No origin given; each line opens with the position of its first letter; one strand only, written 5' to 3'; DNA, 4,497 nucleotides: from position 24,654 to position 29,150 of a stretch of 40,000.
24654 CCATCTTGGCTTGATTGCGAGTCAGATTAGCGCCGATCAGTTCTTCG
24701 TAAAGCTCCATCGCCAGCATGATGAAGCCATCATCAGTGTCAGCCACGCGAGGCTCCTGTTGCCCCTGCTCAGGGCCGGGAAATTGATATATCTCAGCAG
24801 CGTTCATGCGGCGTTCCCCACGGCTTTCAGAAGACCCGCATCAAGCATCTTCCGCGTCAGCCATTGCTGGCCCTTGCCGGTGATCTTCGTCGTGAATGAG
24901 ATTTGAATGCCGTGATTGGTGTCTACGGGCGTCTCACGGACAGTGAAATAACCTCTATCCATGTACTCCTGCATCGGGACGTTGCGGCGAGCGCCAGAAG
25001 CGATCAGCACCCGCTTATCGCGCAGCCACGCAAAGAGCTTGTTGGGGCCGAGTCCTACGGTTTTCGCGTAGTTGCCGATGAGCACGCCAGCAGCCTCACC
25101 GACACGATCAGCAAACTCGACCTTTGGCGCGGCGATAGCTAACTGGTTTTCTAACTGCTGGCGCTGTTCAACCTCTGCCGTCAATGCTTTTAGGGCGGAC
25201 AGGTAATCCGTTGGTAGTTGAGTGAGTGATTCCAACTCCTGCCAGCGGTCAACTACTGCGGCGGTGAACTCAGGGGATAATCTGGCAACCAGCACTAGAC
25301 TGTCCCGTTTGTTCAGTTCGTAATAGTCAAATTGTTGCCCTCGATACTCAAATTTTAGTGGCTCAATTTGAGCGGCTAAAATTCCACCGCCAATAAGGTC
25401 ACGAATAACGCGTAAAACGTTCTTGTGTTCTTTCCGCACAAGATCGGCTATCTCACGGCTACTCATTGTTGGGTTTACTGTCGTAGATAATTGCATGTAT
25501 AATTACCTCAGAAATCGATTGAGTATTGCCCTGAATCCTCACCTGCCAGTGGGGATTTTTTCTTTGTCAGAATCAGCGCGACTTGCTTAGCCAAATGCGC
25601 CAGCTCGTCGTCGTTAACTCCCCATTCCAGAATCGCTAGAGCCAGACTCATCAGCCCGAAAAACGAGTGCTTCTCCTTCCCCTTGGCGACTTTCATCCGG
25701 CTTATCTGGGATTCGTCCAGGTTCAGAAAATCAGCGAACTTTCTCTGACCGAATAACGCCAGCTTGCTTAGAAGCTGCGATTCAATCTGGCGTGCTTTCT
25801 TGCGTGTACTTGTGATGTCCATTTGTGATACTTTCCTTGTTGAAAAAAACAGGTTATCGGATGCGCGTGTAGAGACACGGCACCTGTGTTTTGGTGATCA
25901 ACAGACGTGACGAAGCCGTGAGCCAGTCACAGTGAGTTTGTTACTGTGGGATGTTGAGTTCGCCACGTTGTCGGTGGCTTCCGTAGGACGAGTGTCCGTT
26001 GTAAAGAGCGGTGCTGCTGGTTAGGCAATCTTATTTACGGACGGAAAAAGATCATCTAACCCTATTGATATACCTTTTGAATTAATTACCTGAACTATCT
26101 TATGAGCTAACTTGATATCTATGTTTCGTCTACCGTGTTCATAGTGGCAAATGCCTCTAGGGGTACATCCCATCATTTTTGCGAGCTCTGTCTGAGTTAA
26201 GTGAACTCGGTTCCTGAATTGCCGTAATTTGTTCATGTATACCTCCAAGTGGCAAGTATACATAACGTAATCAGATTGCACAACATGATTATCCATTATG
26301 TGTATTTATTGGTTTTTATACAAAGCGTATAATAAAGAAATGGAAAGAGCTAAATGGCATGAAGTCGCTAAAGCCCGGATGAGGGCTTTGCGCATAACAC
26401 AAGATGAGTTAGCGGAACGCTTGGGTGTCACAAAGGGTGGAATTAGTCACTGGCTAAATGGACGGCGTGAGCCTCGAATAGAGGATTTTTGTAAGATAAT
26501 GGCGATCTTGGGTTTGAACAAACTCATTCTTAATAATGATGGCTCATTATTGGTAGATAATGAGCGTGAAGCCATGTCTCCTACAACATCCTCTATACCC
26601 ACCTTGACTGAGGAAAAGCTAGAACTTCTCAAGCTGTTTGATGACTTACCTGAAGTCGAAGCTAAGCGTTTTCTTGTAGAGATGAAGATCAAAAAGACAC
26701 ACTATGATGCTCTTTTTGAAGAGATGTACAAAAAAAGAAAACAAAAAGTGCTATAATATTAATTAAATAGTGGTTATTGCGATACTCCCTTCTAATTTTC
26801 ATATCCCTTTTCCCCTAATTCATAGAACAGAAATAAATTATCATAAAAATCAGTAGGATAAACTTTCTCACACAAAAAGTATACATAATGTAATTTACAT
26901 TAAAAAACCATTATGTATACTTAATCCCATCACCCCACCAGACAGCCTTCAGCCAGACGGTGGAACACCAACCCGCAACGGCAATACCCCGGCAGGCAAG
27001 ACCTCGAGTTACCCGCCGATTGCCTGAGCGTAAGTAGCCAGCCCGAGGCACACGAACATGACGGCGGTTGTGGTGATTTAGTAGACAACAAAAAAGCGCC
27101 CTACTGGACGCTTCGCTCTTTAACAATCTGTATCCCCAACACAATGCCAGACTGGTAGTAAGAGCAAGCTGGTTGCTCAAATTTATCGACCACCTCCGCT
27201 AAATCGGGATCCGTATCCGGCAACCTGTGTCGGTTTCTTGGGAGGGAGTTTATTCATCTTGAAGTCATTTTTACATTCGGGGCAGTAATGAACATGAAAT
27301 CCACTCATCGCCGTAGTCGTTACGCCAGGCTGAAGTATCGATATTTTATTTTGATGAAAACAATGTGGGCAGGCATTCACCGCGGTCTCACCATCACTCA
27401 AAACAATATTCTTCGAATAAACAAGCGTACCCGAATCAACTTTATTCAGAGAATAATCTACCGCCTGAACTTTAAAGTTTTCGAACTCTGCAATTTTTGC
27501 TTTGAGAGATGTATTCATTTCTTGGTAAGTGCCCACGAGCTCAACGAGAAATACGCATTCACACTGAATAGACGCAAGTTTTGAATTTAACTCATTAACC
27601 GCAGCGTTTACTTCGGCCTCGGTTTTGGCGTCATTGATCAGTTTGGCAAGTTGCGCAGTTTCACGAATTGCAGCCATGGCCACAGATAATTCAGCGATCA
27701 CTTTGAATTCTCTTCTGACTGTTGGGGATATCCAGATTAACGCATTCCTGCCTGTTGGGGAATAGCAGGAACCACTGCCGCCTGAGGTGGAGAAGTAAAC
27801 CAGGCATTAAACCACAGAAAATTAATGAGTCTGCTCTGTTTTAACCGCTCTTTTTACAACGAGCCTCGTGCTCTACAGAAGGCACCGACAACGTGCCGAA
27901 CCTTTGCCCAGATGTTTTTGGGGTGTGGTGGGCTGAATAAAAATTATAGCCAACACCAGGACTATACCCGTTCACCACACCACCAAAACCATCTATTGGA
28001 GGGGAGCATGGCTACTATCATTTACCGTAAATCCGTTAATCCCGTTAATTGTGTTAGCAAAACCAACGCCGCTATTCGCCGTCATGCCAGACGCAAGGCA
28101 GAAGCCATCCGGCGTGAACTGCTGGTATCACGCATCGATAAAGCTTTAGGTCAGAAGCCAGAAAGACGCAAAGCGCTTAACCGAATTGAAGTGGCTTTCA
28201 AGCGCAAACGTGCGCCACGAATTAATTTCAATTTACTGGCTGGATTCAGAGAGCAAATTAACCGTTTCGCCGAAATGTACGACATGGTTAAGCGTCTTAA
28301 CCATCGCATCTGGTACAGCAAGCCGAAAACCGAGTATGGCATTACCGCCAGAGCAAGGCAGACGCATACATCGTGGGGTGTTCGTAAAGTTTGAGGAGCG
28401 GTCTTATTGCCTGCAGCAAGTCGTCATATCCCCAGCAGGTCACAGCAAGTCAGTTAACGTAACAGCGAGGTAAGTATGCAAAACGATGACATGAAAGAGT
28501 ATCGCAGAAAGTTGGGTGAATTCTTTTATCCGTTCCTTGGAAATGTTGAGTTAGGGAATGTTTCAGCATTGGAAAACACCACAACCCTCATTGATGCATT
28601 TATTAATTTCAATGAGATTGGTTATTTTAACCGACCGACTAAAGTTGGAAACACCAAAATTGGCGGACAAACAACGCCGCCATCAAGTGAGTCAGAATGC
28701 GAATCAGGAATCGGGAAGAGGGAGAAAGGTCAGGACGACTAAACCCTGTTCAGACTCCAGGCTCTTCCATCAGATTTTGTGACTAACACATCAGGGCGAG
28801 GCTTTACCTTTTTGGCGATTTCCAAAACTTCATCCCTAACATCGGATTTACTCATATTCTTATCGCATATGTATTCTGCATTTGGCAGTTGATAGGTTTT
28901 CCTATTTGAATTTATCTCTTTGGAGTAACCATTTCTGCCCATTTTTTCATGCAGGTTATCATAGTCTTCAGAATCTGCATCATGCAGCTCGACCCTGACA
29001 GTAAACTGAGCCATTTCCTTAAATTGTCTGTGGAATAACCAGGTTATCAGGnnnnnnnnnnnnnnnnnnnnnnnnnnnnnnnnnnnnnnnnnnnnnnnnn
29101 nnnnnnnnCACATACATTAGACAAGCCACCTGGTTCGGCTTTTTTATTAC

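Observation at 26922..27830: Unrecognised coiled-coil/zinc-ribbon gene antisense inside the PL leader, in the cI-to-N accessory slot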

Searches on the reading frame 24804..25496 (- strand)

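Call 49: search_protein_families(library=pfam, proteins=[window:24804-25496:-], max_evalue=0.01)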
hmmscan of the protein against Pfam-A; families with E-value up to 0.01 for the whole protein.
window:24804-25496:- (230 aa): 2 families
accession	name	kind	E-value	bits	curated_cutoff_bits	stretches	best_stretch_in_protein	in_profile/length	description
PF03374.19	ANT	-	8.9e-31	106.9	25.3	1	116-218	1-106/108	Phage antirepressor protein KilAC domain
PF09669.15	Phage_pRha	-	1e-11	45.7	29.9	1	11-89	1-90/91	Phage regulatory protein Rha (Phage_pRha)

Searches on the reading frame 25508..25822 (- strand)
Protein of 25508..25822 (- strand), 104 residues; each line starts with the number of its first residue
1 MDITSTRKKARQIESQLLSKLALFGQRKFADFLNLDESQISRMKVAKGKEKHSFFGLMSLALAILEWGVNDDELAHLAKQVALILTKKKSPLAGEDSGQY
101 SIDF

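Call 49: search_protein_families(library=pfam, proteins=[window:25508-25822:-], max_evalue=0.01)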
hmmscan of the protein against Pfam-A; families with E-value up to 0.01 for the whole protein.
window:25508-25822:- (104 aa): 1 family
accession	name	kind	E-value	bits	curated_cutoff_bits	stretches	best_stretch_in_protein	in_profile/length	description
PF05269.17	Phage_CII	-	3.4e-27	94.9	21.3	1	1-97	1-90/91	Bacteriophage CII protein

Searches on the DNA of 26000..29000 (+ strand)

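Call 7: search_dna_similar(query=window:26000-29000:+, collection=phages, mode=near, max_rows=25)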
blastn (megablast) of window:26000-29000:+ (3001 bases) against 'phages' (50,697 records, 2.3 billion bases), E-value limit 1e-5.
No match.

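Call 12: search_dna_similar(query=window:26000-29000:+, collection=ecoli_genomes, mode=near, max_rows=10)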
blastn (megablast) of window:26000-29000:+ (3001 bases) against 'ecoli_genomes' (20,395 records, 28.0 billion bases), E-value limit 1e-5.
Records with a match: 3; places in all: 3; records where one place covers at least 80% of the query: 0.
Genomes with a match: 3 of 5426; with a place that covers at least 80% of the query: 0. Places per genome that has any: lowest 1, median 1, highest 1. On chromosomes: 3 places; on plasmids: 0.
Best place of each record, by identity: 80-90% 1; 60-80% 2.
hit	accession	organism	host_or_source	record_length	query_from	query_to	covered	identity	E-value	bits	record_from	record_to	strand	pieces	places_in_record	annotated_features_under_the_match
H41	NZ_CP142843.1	Escherichia coli strain SX45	Sheep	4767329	1325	1765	15%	72.7%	4e-27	134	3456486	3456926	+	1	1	hypothetical protein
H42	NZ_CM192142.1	Escherichia coli strain Ec-U1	Homo sapiens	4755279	1325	1765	15%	72.7%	4e-27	134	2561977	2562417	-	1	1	hypothetical protein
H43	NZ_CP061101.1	Escherichia coli strain 1EC213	Homo sapiens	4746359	1073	1145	2%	87.8%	4e-12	84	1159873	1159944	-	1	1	none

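Call 67: search_rna_families(sources=[L010, L017, L003], threshold=evalue, max_evalue=1)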
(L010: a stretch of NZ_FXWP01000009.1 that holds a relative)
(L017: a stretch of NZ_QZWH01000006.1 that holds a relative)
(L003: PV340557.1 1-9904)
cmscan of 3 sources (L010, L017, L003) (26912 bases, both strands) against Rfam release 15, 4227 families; matches with E-value up to 1: 1.
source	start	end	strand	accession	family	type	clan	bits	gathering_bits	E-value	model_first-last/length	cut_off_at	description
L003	4114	4337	-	RF02076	STnc100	Gene; sRNA;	-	42.4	47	3.3e-06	1-206/206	no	Gammaproteobacterial sRNA STnc100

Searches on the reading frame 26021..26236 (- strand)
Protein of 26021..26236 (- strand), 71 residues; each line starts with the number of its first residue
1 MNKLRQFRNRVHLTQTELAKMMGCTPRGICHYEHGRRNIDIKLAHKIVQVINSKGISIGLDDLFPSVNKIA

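Call 49: search_protein_families(library=pfam, proteins=[window:26021-26236:-], max_evalue=0.01)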
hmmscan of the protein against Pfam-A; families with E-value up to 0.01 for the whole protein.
window:26021-26236:- (71 aa): 3 families
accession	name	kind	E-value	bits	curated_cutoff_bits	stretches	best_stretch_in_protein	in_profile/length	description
PF01381.28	HTH_3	-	4.9e-10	39.7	23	1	4-52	1-49/55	Helix-turn-helix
PF13560.12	HTH_31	-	2e-06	28.5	27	1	4-39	6-42/64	Helix-turn-helix domain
PF12844.13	HTH_19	-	0.0015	18.9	30.2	1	3-51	3-48/64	Helix-turn-helix domain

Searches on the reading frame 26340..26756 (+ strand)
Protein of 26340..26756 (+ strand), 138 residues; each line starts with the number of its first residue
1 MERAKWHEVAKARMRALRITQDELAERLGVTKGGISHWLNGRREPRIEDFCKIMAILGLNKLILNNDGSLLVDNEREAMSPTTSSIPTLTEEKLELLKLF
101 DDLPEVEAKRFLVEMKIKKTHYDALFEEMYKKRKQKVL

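Call 49: search_protein_families(library=pfam, proteins=[window:26340-26756:+], max_evalue=0.01)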
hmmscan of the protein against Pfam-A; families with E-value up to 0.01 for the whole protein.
window:26340-26756:+ (138 aa): 6 families
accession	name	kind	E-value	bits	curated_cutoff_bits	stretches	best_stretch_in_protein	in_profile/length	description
PF01381.28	HTH_3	-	4.9e-12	46.1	23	1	11-59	3-50/55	Helix-turn-helix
PF13560.12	HTH_31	-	1.6e-08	35.2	27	1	13-59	9-56/64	Helix-turn-helix domain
PF12844.13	HTH_19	-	2.5e-06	27.7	30.2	1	18-60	12-54/64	Helix-turn-helix domain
PF15943.11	YdaS_toxin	-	0.0024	18.1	30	1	21-44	11-34/65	Bacterial toxin YdaS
PF13443.12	HTH_26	-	0.003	18.2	22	1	13-59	5-52/63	Cro/C1-type HTH DNA-binding domain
PF13412.12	HTH_24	-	0.0088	16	21.9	0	18-36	17-35/48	Winged helix-turn-helix DNA-binding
